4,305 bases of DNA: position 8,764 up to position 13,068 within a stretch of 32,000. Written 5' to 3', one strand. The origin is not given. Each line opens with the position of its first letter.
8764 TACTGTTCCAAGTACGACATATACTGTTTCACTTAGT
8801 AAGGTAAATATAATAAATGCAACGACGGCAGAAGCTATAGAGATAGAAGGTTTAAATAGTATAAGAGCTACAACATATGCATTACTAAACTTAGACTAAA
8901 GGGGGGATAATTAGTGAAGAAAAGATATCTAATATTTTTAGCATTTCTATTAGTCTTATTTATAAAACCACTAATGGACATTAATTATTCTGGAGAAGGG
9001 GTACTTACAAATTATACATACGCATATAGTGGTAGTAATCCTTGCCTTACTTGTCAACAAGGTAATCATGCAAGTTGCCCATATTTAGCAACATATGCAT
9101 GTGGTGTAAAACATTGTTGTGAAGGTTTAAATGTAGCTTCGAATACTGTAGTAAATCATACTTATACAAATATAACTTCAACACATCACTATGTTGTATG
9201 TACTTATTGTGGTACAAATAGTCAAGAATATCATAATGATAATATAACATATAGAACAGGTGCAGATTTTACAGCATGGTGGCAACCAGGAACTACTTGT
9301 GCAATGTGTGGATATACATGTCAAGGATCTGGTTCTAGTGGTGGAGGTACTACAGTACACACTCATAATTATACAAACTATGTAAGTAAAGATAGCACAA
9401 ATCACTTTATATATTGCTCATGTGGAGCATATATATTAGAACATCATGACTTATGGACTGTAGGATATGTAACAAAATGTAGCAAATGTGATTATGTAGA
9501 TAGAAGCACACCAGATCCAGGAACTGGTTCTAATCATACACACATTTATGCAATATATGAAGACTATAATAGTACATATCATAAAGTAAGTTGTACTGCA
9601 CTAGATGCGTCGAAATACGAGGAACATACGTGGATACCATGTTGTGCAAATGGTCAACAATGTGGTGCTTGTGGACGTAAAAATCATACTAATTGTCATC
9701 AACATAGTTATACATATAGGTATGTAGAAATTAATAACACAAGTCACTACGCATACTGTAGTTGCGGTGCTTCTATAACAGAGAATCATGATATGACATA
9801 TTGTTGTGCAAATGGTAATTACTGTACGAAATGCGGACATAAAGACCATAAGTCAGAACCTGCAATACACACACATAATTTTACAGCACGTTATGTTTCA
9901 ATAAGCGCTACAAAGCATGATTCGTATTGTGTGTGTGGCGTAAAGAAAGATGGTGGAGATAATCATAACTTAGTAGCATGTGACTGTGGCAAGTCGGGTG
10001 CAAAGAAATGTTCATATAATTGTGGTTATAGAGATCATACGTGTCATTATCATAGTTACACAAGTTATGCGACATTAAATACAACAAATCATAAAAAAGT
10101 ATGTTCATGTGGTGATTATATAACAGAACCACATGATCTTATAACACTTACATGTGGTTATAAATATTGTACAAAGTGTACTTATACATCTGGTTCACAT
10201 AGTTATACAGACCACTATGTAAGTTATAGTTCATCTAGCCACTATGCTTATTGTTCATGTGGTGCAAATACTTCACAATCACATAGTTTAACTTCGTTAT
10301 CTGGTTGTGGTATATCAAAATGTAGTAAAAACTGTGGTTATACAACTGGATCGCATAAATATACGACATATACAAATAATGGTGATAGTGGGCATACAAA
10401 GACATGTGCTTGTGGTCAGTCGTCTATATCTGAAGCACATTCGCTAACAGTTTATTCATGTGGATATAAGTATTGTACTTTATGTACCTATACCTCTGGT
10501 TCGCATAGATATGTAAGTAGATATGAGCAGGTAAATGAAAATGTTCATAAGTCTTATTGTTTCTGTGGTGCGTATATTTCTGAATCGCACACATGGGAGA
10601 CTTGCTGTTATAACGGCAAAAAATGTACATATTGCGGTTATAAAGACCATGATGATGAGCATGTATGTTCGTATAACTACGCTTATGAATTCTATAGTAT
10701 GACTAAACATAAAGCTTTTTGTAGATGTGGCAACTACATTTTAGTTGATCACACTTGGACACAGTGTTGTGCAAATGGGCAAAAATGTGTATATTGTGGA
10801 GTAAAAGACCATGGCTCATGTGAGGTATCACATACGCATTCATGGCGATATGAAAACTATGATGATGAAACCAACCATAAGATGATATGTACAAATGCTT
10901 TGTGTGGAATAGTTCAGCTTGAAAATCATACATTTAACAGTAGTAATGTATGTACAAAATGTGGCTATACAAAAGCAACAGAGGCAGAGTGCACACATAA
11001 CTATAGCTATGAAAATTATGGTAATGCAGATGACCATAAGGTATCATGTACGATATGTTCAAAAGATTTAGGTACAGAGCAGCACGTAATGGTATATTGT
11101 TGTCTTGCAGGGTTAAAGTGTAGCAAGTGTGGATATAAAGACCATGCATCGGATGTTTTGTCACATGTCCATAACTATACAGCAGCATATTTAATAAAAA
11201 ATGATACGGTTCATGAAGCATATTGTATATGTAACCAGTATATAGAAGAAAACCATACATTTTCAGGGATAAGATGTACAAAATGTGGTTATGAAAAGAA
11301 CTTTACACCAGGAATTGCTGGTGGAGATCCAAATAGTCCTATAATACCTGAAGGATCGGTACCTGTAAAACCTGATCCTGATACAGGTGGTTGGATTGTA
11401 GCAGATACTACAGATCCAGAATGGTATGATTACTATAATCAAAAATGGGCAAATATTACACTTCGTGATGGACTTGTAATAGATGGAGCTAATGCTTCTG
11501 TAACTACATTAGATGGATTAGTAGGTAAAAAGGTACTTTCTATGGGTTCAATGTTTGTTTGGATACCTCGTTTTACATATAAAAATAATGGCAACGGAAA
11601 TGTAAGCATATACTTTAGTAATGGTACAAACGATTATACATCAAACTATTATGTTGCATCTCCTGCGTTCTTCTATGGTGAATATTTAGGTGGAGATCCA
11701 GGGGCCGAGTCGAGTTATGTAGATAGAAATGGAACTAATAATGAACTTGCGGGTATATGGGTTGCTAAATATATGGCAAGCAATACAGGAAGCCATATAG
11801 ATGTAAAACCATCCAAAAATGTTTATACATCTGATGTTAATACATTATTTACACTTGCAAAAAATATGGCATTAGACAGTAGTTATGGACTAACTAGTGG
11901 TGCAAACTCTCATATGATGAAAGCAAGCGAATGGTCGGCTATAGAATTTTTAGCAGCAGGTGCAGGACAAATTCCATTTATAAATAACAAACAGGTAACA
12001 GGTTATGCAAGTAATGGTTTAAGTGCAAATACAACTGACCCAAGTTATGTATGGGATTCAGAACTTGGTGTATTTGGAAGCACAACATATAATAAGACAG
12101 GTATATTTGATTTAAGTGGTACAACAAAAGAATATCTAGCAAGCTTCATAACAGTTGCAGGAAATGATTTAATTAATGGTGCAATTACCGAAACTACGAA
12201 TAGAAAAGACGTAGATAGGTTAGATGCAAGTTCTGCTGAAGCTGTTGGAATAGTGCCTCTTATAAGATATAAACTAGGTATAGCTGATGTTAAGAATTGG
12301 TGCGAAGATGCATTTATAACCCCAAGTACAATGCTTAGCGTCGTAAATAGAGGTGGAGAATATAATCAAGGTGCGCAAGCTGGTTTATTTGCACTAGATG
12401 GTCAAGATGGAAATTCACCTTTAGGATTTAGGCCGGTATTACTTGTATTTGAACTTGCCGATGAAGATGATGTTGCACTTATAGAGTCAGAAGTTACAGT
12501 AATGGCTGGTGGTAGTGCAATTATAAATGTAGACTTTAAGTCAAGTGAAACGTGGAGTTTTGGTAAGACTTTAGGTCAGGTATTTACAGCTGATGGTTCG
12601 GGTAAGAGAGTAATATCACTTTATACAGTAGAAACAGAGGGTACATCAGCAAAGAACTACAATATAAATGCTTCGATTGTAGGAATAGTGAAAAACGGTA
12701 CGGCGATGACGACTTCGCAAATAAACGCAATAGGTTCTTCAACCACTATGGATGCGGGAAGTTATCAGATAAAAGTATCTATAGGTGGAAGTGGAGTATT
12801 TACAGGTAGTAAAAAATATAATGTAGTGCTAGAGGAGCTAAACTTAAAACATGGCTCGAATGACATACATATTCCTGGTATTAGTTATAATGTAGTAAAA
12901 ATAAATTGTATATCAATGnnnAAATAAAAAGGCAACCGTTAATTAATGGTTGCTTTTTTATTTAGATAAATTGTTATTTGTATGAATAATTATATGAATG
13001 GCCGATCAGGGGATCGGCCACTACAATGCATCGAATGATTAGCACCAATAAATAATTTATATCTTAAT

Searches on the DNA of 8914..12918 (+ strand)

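Call 17: search_rna_families(sources=[L004, L005, L006], threshold=gathering, show_alignments=3)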
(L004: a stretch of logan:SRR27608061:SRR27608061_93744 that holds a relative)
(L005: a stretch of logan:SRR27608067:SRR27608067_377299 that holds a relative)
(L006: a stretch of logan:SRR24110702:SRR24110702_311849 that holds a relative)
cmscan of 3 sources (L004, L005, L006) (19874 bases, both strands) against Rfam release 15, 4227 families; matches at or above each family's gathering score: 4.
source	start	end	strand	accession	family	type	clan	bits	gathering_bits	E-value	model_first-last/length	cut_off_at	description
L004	6466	6693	+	RF00230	T-box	Cis-reg; leader;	-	130.2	93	4e-29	1-219/219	no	T-box leader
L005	5469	5611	+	RF00230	T-box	Cis-reg; leader;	-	97.3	93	1.2e-20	1-150/219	3'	T-box leader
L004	2119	2208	+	RF01051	c-di-GMP-I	Cis-reg; riboswitch;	CL00126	74.7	35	2.6e-13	1-87/87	no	c-di-GMP-I riboswitch aptamer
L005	1122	1211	+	RF01051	c-di-GMP-I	Cis-reg; riboswitch;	CL00126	74.7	35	2.6e-13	1-87/87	no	c-di-GMP-I riboswitch aptamer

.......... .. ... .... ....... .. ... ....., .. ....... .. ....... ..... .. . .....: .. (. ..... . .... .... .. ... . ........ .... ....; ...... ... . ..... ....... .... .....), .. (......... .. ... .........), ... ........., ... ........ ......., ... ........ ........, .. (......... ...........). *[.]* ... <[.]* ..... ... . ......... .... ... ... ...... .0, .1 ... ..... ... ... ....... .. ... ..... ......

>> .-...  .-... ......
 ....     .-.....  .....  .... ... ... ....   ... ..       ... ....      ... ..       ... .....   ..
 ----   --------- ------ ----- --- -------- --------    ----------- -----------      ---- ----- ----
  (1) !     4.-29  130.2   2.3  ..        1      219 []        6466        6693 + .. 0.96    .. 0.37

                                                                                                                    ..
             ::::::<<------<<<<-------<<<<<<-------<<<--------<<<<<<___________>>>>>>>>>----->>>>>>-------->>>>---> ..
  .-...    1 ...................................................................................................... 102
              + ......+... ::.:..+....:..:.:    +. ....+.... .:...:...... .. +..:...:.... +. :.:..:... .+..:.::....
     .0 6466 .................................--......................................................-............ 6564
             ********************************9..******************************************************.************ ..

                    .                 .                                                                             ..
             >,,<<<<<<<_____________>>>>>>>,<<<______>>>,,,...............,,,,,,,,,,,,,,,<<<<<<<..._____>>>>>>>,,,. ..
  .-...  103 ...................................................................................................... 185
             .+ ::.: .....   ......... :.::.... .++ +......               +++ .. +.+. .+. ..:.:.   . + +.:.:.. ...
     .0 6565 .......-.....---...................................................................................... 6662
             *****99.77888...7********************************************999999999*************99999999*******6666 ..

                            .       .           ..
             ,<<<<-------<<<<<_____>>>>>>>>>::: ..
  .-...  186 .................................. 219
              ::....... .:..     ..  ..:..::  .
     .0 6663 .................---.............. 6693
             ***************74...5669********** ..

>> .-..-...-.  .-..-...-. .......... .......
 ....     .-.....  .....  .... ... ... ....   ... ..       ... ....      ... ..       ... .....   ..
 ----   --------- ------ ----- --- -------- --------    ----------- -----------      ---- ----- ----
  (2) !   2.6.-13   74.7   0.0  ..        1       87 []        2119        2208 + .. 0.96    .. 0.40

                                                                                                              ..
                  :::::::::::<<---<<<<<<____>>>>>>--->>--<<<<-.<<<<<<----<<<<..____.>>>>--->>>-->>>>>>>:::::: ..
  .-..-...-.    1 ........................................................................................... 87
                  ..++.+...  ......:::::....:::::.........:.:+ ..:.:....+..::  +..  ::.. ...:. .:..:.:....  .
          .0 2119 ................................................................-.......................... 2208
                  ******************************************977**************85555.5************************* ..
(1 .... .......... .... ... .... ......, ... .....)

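Call 41: search_rna_families(sources=[L007, L008, L009, L011, L012, L014, L016, L019, L021, L033, L048], threshold=gathering)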
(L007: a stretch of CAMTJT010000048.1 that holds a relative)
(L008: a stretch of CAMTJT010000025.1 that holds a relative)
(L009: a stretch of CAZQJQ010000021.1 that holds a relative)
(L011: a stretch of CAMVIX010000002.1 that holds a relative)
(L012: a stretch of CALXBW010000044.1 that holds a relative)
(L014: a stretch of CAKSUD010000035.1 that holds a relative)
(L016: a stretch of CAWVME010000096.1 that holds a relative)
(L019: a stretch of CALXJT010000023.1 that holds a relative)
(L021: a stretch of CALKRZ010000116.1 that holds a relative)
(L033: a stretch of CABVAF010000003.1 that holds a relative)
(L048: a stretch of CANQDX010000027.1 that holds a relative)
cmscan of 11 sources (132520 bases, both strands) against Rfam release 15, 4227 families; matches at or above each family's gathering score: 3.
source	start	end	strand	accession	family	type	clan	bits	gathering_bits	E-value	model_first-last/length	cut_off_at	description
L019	86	156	+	RF00005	tRNA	Gene; tRNA;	CL00001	63.7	29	3.5e-11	1-71/71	no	tRNA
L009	16316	16482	-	RF00234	glmS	Cis-reg; riboswitch;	-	56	37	6.4e-10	1-167/167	no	glmS glucosamine-6-phosphate activated ribozyme aptamer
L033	14610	14665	-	RF00005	tRNA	Gene; tRNA;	CL00001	40.1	29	0.00011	17-71/71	5'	tRNA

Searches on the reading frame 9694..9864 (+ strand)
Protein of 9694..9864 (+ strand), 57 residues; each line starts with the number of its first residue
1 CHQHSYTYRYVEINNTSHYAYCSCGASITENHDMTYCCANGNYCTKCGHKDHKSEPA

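Call 71: find_homologous_proteins(query=A3, max_evalue=0.001)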
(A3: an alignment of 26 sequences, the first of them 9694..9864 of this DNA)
Query A3 (26 sequences): 2 candidates shared short words with the query, none scored E <= 0.001.

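Call 76: predict_structure(alignment_id=A3)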
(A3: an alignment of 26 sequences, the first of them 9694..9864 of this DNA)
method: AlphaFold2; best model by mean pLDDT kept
length: 57 residues; sequences in the alignment: 26
mean_pLDDT: 89.9   pTM: 0.66
mean pLDDT of the five models: 89.9, 89.9, 88.5, 87.6, 87.5
residues with pLDDT >= 90: 42; 70-90: 11; 50-70: 4; < 50: 0
segments of 3 or more residues with pLDDT < 50: none
pLDDT, mean of each block of 10 residues (from residue 1): 90 96 96 89 93 69
secondary structure, 60 per line:
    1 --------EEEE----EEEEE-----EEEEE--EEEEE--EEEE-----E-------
elements in order: E9-12 E17-21 E27-31 E34-38 E41-44

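Call 79: fold_search(model_id=the predicted structure, library=pdb)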
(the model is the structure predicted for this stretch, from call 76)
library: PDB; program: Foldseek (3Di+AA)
matches with E <= 10: 407; with E <= 0.001: 0
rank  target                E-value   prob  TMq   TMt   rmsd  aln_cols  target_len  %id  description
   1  8hsg_I                5.1e-01  0.33  0.38  0.03  10.1        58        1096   10  Thermus thermophilus RNA polymerase elongation complex (released 2023-05-03)
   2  5d4d_C                6.9e-01  0.30  0.37  0.03   9.4        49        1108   10  Crystal structure of Thermus thermophilus product complex for transcription initiation with NAD and CTP (released 2016-07-06)
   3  6fbv_C                8.7e-01  0.28  0.36  0.03   7.4        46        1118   13  Single particle cryo em structure of Mycobacterium tuberculosis RNA polymerase in complex with Fidaxomicin (released 2018-02-28)
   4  8ej3_C                9.3e-01  0.28  0.37  0.03   9.0        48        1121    8  M. tuberculosis RNAP pause escaped complex with Bacillus subtilis NusG and GMPCPP (released 2023-02-01)
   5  3udx_B                9.3e-01  0.21  0.39  0.06   7.2        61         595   18  Crystal structure of Acinetobacter baumannii PBP1a in complex with Imipenem (released 2011-12-14)
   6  9fog_C                9.9e-01  0.25  0.38  0.03   9.4        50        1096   10  Ap3G bound in de novo transcription initiation T. thermophilus RNA polymerase complex with TC DNA template (released 2025-12-17)
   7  4g7h_C                9.9e-01  0.25  0.38  0.03   9.4        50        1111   10  Crystal structure of Thermus thermophilus transcription initiation complex (released 2012-10-31)
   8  7p5x_AC               1.0e+00  0.30  0.39  0.03   6.6        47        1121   13  Mycobacterial RNAP with transcriptional activator PafBC (released 2021-12-22)
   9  6kop_C                1.0e+00  0.28  0.39  0.03   6.4        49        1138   16  Mycobacterium tuberculosis initial transcription complex comprising sigma H and 5'-OH RNA of 9 nt (released 2020-03-11)
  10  5vo8_C                1.0e+00  0.21  0.36  0.03   9.5        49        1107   10  X-ray crystal structure of a bacterial reiterative transcription complex of pyrG promoter (released 2017-05-24)
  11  6vvt_C                1.1e+00  0.28  0.38  0.04   7.7        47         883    8  Crystal structure of a Mycobacterium smegmatis transcription initiation complex with Rifampicin-resistant RNA polymera (released 2020-10-21)
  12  4gzy_C                1.1e+00  0.25  0.38  0.03   9.3        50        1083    8  Crystal structures of bacterial RNA Polymerase paused elongation complexes (released 2013-02-13)
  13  9fok_C                1.2e+00  0.28  0.42  0.03  10.0        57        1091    9  Ap4G bound in de novo transcription initiation T. thermophilus RNA polymerase complex with TC DNA template (released 2025-12-17)
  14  1iw7_C                1.2e+00  0.20  0.37  0.03  10.1        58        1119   10  Crystal structure of the RNA polymerase holoenzyme from Thermus thermophilus at 2.6A resolution (released 2002-06-26)
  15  3udi_B                1.3e+00  0.21  0.38  0.05   5.5        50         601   18  Crystal structure of Acinetobacter baumannii PBP1a in complex with penicillin G (released 2011-12-14)
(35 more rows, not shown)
